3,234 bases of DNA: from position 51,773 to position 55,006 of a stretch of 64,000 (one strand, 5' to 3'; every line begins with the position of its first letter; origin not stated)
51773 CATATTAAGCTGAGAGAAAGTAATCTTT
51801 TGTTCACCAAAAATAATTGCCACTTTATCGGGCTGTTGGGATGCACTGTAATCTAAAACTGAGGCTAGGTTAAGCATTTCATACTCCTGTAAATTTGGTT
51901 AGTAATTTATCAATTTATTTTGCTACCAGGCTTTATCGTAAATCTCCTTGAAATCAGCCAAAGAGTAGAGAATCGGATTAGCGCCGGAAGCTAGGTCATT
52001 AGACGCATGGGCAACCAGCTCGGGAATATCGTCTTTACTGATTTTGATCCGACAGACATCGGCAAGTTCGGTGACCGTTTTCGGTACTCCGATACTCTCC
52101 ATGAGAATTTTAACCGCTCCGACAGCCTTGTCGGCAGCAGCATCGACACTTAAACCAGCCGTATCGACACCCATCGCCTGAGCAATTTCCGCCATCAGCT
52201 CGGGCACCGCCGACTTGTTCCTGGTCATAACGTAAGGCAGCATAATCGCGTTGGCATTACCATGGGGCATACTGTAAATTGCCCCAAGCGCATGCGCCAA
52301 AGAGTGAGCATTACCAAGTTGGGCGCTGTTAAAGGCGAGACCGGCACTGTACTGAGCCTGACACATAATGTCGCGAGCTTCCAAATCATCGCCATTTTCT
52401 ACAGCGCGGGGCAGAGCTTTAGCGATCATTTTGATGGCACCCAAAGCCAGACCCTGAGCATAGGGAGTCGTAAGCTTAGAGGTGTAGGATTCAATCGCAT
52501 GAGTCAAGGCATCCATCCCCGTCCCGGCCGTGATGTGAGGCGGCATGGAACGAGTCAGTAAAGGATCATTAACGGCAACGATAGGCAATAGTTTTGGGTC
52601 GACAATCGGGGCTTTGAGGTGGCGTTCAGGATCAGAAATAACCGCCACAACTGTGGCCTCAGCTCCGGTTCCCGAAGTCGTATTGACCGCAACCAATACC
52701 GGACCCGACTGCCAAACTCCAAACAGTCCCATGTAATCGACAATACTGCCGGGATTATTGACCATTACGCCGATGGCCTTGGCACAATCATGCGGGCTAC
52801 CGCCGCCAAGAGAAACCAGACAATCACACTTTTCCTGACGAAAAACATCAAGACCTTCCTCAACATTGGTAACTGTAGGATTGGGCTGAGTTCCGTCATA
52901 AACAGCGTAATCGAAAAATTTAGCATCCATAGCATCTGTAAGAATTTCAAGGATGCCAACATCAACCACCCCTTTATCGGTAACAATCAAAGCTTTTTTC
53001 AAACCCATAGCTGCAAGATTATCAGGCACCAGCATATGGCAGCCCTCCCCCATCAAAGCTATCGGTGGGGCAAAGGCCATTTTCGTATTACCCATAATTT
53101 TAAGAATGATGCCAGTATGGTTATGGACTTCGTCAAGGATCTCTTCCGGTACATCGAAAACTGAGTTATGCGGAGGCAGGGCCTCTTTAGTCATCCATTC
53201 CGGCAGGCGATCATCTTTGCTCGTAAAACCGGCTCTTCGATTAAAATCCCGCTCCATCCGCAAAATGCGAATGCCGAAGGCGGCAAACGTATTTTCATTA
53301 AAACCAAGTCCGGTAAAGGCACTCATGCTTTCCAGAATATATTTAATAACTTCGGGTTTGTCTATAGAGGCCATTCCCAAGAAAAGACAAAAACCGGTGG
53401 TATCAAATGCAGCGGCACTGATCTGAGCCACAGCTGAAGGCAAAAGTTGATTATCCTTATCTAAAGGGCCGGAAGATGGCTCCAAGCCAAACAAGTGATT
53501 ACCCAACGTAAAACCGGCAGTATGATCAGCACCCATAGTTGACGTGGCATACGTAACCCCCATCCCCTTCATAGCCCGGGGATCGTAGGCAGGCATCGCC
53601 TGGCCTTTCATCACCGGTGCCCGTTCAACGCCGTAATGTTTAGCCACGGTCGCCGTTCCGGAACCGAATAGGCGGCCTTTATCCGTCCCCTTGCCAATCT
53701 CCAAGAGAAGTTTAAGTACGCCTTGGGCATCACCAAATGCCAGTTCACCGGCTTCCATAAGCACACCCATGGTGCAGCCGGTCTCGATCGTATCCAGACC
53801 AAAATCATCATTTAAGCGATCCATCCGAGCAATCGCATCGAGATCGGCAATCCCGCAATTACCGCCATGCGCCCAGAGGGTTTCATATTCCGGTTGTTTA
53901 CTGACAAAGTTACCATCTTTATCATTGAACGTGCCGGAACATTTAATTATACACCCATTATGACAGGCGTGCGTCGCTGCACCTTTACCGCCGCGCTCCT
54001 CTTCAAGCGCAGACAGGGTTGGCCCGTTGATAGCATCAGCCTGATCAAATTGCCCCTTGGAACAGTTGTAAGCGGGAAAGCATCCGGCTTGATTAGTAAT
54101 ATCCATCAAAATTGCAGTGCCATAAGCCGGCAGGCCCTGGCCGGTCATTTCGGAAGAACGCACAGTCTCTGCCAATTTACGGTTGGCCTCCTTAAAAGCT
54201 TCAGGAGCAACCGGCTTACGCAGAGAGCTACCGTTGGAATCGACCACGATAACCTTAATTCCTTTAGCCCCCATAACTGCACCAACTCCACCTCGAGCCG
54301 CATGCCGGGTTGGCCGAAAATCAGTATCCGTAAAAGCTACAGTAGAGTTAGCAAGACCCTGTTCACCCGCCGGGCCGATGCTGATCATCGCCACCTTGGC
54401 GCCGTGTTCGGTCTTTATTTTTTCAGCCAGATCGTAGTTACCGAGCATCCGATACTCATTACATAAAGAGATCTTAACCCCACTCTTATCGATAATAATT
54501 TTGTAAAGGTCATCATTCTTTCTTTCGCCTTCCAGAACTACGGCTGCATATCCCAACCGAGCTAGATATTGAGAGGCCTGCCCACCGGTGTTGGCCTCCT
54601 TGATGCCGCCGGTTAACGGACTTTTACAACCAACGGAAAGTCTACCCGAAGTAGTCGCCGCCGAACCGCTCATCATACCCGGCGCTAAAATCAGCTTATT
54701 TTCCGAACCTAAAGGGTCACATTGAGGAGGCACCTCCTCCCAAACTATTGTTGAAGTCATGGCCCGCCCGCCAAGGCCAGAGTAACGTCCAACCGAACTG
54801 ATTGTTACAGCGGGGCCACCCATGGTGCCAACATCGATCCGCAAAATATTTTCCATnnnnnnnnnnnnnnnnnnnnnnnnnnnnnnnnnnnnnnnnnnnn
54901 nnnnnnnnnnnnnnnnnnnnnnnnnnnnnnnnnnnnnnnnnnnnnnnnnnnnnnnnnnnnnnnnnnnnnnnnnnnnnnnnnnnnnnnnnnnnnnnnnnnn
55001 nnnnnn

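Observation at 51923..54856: Single-polypeptide fusion of tungsten aldehyde:ferredoxin oxidoreductase and Fe-alcohol dehydrogenase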

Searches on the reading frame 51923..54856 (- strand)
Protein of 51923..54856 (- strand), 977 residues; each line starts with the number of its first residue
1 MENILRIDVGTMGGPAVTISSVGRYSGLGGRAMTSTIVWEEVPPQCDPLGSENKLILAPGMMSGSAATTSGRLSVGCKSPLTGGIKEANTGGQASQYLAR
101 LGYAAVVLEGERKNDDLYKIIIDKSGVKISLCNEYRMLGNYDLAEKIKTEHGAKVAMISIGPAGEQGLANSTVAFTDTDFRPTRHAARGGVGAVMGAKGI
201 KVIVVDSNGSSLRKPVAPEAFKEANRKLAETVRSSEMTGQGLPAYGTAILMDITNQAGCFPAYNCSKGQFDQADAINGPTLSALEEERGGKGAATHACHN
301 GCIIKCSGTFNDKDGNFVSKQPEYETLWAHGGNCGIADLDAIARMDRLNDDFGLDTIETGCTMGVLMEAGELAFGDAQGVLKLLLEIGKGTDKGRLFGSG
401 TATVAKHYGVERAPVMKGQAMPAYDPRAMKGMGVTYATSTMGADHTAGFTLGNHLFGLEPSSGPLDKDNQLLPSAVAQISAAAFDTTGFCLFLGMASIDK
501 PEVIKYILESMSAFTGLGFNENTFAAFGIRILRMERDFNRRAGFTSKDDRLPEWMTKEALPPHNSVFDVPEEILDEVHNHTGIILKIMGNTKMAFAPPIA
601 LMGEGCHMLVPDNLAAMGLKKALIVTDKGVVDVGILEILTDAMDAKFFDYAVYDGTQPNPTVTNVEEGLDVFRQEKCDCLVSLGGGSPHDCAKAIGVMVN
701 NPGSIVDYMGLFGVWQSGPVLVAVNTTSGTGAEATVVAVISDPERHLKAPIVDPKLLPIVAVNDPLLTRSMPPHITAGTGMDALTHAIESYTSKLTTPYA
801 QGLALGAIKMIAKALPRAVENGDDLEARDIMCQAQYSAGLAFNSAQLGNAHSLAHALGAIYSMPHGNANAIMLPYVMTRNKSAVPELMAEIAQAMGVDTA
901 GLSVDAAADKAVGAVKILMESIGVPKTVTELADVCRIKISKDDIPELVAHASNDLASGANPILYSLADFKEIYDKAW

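Call 3: search_protein_families(library=pfam, proteins=[window:51923-54856:-], max_evalue=0.01)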
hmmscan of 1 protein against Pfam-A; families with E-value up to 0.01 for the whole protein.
window:51923-54856:- (977 aa): 5 families
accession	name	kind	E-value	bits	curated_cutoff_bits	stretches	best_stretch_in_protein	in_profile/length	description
PF01314.23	AFOR_C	-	7.7e-76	256.1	27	1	224-579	2-365/385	Aldehyde ferredoxin oxidoreductase, domains 2 & 3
PF02730.20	AFOR_N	-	2.1e-54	184.7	29.8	1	3-206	2-197/199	Aldehyde ferredoxin oxidoreductase, N-terminal domain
PF25137.1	ADH_Fe_C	-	1.7e-50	171.8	27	1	776-977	1-194/194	Fe-containing alcohol dehydrogenase family, C-terminal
PF00465.25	Fe-ADH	-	5.2e-45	153.5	31.3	1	597-765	1-168/168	Iron-containing alcohol dehydrogenase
PF13685.12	Fe-ADH_2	-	1.2e-09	38.7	28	1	604-700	4-98/149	Iron-containing alcohol dehydrogenase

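Call 4: search_protein_families(library=ncbifam, proteins=[window:51923-54856:-], max_evalue=0.01)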
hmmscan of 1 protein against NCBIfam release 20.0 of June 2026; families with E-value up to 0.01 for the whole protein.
window:51923-54856:- (977 aa): 17 families
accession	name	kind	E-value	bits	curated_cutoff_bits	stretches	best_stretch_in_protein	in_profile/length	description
TIGR02638.1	lactal_redase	equivalog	2.7e-114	381.9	523.15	1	597-973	7-379/379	lactaldehyde reductase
NF007911.0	PRK10624.1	equivalog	7e-100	334.6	537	1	599-977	10-382/382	lactaldehyde reductase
NF041833.1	Fe_ADH_ErcA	equivalog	2.1e-95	320.1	550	1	597-976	8-381/382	alcohol dehydrogenase-like regulatory protein ErcA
NF007363.0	PRK09860.1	equivalog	2.8e-92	309.8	581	1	594-975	6-381/383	L-threonine dehydrogenase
NF053866.1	CholDhdGbsBBac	equivalog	4e-92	308.8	550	1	593-976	11-390/392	choline dehydrogenase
NF010378.0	PRK13805.1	equivalog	5.3e-75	252.8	951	1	617-977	480-864/872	bifunctional acetaldehyde-CoA/alcohol dehydrogenase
NF058672.1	4HyButDHCUPNE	equivalog_domain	1.9e-71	241.2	500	1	603-975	13-376/378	4-hydroxybutyrate dehydrogenase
NF011998.0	PRK15454.1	equivalog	1.7e-66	224.6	556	1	593-932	23-356/395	ethanolamine utilization ethanol dehydrogenase EutG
TIGR04266.1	NDMA_methanol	equivalog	8.2e-63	212.6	625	1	597-930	16-353/420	NDMA-dependent methanol dehydrogenase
NF050025.1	SulfAcetaldRedSarD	equivalog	3.7e-61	207.1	700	1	603-926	14-339/385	sulfoacetaldehyde reductase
TIGR03405.1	Phn_Fe-ADH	equivalog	1.6e-48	165.3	423.7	1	598-899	4-306/355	iron-containing alcohol dehydrogenase PsrA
NF011717.0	PRK15138.1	equivalog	1.8e-25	89.9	645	1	627-950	37-359/387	alcohol dehydrogenase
NF007354.0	PRK09849.1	equivalog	2.2e-24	86.1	868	1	3-210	11-209/703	aldehyde ferredoxin oxidoreductase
NF041822.1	daptide_DH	equivalog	3.3e-11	42.7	300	1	622-818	3-203/363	daptide-type RiPP biosynthesis dehydogenase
NF006941.0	PRK09423.1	subfamily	4.8e-06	25.6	336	1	602-702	13-110/367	glycerol dehydrogenase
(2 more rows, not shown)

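Call 5: search_solved_structures(query=window:51923-54856:-, max_evalue=0.00001, show_alignments=2)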
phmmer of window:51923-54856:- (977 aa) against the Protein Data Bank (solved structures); distinct sequences matched with E-value up to 0.00001: 50.
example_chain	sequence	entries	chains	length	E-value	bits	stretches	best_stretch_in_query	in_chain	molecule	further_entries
3owo_A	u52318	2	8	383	4.4e-90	306.1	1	595-972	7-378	Alcohol dehydrogenase 2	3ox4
8zrl_A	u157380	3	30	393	1.9e-89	303.9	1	589-966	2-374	NAD-dependent methanol dehydrogenase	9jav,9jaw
8zwd_B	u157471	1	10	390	3.9e-89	302.9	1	594-974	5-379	NAD(P)-dependent methanol dehydrogenase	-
3bfj_A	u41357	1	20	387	6.5e-85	289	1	597-932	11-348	1,3-propanediol oxidoreductase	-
2bi4_A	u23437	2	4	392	9.4e-81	275.2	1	578-977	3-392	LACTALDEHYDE REDUCTASE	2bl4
1rrm_A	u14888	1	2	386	8.2e-80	272.1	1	600-977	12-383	Lactaldehyde reductase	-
7qlq_AAA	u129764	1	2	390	2.6e-79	270.4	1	600-977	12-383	Lactaldehyde reductase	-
5br4_A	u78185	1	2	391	5.1e-79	269.5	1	600-977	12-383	Lactaldehyde reductase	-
7qnj_AAA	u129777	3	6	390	7.7e-79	268.9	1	600-977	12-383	Lactaldehyde reductase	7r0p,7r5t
7qlg_AAA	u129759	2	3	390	8.9e-79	268.7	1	600-977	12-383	Lactaldehyde reductase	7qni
7qls_AAA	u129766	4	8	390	9.9e-79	268.5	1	600-977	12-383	Lactaldehyde reductase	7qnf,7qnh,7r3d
9mqx_D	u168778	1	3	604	4.7e-77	262.9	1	5-563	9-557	Aldehyde:ferredoxin oxidoreductase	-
4fr2_A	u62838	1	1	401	1e-72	248.6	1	596-932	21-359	1,3-propanediol dehydrogenase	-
9g7j_A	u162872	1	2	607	1.8e-67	231.2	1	28-567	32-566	Aldehyde ferredoxin oxidoreductase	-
1aor_A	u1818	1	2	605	3.3e-67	230.4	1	27-562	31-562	ALDEHYDE FERREDOXIN OXIDOREDUCTASE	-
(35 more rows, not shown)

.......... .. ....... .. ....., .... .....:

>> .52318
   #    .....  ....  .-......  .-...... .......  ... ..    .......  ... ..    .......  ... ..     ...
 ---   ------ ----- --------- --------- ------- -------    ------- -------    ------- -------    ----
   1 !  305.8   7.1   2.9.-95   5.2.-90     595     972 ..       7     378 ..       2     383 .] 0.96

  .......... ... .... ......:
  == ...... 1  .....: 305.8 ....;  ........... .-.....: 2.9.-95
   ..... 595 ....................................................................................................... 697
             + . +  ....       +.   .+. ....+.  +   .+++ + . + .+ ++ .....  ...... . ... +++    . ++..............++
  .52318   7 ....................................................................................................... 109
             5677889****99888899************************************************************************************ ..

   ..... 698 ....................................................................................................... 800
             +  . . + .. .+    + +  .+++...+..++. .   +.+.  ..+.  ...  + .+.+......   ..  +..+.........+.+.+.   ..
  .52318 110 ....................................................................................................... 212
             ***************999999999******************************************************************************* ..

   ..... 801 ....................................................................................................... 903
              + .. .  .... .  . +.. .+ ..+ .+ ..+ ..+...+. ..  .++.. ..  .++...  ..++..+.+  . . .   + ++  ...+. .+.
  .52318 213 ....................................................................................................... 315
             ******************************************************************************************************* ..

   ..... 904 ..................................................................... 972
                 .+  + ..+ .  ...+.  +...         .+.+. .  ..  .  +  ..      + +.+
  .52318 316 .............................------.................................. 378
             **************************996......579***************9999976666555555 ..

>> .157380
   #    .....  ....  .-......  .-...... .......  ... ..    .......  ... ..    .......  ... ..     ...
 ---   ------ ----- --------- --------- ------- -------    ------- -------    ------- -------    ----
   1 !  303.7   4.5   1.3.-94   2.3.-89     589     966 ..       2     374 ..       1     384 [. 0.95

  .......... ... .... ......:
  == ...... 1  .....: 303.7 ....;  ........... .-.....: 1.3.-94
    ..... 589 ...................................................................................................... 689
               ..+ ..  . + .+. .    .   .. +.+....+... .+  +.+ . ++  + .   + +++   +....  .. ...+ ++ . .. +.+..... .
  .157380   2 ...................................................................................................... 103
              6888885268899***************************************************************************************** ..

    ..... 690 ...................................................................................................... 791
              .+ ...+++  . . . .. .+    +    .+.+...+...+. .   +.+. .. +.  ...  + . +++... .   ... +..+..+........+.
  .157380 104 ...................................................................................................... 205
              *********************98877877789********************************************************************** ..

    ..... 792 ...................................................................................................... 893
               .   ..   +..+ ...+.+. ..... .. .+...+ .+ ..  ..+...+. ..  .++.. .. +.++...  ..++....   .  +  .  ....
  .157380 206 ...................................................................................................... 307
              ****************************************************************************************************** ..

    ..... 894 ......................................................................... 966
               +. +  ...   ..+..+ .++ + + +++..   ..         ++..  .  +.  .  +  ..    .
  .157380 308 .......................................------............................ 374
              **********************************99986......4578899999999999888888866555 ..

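Call 7: find_homologous_proteins(query=window:51923-54856:-, max_evalue=1e-20)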
Query window:51923-54856:- (977 aa): 7998 proteins with E <= 1e-20 among 8000 candidates; the best 120 are listed.
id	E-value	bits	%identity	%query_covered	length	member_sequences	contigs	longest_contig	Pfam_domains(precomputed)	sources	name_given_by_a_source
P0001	0.0e+0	2213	100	100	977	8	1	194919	PF13685.13,PF02730.21,PF01314.24,PF25137.1,PF00465.26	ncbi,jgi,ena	-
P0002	0.0e+0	1958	87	100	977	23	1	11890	PF13685.13,PF02730.21,PF01314.24,PF25137.1,PF00465.26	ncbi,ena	-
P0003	0.0e+0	1942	87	100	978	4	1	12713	PF13685.13,PF02730.21,PF01314.24,PF25137.1,PF00465.26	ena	-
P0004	0.0e+0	1922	85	100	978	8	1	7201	PF13685.13,PF02730.21,PF01314.24,PF25137.1,PF00465.26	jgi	jgi:aldehyde:ferredoxin oxidoreductase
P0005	0.0e+0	1921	84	100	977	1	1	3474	PF13685.13,PF02730.21,PF01314.24,PF25137.1,PF00465.26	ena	-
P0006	0.0e+0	1918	85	100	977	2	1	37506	PF13685.13,PF02730.21,PF01314.24,PF25137.1,PF00465.26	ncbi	-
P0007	0.0e+0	1914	88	96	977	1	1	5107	PF13685.13,PF02730.21,PF01314.24,PF25137.1,PF00465.26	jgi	-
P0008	0.0e+0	1865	83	100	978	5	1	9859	PF13685.13,PF02730.21,PF01314.24,PF25137.1,PF00465.26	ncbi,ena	-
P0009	0.0e+0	1863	83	100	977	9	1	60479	PF13685.13,PF02730.21,PF01314.24,PF25137.1,PF00465.26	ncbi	-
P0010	0.0e+0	1779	79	100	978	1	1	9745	PF13685.13,PF02730.21,PF01314.24,PF25137.1,PF00465.26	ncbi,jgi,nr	ncbi:MAG: iron-containing alcohol dehydrogenase [Deltaproteobacteria bacterium]|nr:iron-containing a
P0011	0.0e+0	1719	90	86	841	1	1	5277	PF13685.13,PF02730.21,PF01314.24,PF25137.1,PF00465.26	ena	-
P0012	0.0e+0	1596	70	100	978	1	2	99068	PF13685.13,PF02730.21,PF01314.24,PF25137.1,PF00465.26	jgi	jgi:aldehyde:ferredoxin oxidoreductase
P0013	0.0e+0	1529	68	100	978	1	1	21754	PF13685.13,PF02730.21,PF01314.24,PF25137.1,PF00465.26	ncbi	-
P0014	0.0e+0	1516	81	83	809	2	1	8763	PF13685.13,PF02730.21,PF01314.24,PF25137.1,PF00465.26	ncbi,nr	ncbi:iron-containing alcohol dehydrogenase, partial [bacterium]|nr:iron-containing alcohol dehydroge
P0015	0.0e+0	1490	66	100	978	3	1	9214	PF13685.13,PF02730.21,PF01314.24,PF25137.1,PF00465.26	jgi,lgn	jgi:aldehyde:ferredoxin oxidoreductase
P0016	0.0e+0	1462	63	100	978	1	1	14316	PF13685.13,PF02730.21,PF01314.24,PF25137.1,PF00465.26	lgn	-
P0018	0.0e+0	1387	62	100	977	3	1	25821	PF13685.13,PF02730.21,PF01314.24,PF25137.1,PF00465.26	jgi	jgi:aldehyde:ferredoxin oxidoreductase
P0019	0.0e+0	1387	62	100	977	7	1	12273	PF13685.13,PF02730.21,PF01314.24,PF25137.1,PF00465.26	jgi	jgi:aldehyde:ferredoxin oxidoreductase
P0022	6.3e-253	860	64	59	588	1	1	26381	PF02730.21,PF01314.24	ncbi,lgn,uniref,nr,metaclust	ncbi:aldehyde ferredoxin oxidoreductase C-terminal domain-containing protein [Desulforhopalus singap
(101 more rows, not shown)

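Call 9: find_encoding_contigs(protein=P0001, flank=10000, max_places=4)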
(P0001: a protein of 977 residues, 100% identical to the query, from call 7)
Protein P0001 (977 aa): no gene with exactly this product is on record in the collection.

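Call 11: list_cluster_members(proteins=[P0001, P0002, P0006, P0008, P0009, P0010, P0012, P0013, P0014, P0016])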
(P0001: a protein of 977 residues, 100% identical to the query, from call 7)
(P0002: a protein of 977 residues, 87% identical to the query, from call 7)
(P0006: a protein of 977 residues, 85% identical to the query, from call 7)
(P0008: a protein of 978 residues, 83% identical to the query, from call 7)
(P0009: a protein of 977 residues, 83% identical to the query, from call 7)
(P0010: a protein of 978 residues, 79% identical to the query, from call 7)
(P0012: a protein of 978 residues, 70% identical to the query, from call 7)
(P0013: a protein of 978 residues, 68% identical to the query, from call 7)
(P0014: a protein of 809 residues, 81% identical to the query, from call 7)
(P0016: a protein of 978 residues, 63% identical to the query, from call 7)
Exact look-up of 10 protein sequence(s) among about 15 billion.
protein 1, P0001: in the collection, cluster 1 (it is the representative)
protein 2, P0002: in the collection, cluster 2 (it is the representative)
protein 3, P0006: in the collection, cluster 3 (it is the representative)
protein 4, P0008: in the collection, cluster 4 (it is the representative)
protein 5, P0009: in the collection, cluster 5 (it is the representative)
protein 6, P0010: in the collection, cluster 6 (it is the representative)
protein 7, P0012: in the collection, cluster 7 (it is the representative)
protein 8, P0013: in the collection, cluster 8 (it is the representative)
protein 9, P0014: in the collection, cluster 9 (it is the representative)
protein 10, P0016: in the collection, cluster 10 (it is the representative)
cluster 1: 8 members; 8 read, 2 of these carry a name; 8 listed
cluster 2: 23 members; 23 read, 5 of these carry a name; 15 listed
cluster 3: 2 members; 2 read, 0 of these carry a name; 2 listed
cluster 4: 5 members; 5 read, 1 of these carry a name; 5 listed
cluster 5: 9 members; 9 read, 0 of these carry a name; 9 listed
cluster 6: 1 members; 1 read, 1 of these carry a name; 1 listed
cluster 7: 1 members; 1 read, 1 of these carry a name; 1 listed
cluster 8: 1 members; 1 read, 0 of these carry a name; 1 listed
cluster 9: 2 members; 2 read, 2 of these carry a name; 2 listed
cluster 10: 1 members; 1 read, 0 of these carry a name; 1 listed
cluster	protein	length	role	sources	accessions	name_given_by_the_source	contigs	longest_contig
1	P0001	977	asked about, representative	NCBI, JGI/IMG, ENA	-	-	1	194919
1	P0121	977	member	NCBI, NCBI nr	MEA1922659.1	MAG: iron-containing alcohol dehydrogenase [Pseudomonadota bacterium] | iron-containing alcohol dehydrogenase [Pseudomonadota bacterium]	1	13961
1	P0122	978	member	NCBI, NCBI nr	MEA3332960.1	MAG: iron-containing alcohol dehydrogenase [Pseudomonadota bacterium] | iron-containing alcohol dehydrogenase [Pseudomonadota bacterium]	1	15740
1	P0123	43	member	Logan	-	-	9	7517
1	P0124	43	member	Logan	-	-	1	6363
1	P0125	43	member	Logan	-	-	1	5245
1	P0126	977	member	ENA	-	-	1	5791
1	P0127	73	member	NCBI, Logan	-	-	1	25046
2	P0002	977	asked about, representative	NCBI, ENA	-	-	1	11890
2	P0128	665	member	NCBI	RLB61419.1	MAG: hypothetical protein DRG80_04035, partial [Deltaproteobacteria bacterium]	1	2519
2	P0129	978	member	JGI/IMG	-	aldehyde:ferredoxin oxidoreductase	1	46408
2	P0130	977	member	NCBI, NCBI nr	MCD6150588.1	MAG: iron-containing alcohol dehydrogenase [Deltaproteobacteria bacterium] | iron-containing alcohol dehydrogenase [Candidatus Tharpellaceae bacterium]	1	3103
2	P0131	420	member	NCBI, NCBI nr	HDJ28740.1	MAG TPA: aldehyde ferredoxin oxidoreductase, partial [Proteobacteria bacterium] | aldehyde ferredoxin oxidoreductase [Pseudomonadota bacterium]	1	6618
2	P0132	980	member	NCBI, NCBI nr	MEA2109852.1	MAG: iron-containing alcohol dehydrogenase [Pseudomonadota bacterium] | iron-containing alcohol dehydrogenase [Pseudomonadota bacterium]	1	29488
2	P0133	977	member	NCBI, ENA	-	-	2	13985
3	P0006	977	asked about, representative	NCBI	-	-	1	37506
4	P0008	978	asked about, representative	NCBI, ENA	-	-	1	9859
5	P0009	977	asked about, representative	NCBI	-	-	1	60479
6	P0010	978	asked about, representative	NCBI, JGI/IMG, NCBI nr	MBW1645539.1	MAG: iron-containing alcohol dehydrogenase [Deltaproteobacteria bacterium] | iron-containing alcohol dehydrogenase [Deltaproteobacteria bacterium]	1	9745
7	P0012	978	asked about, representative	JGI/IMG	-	aldehyde:ferredoxin oxidoreductase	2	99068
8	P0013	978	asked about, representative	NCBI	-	-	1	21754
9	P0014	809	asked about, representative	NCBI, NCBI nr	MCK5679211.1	iron-containing alcohol dehydrogenase, partial [bacterium] | iron-containing alcohol dehydrogenase [bacterium]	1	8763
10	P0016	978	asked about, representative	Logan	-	-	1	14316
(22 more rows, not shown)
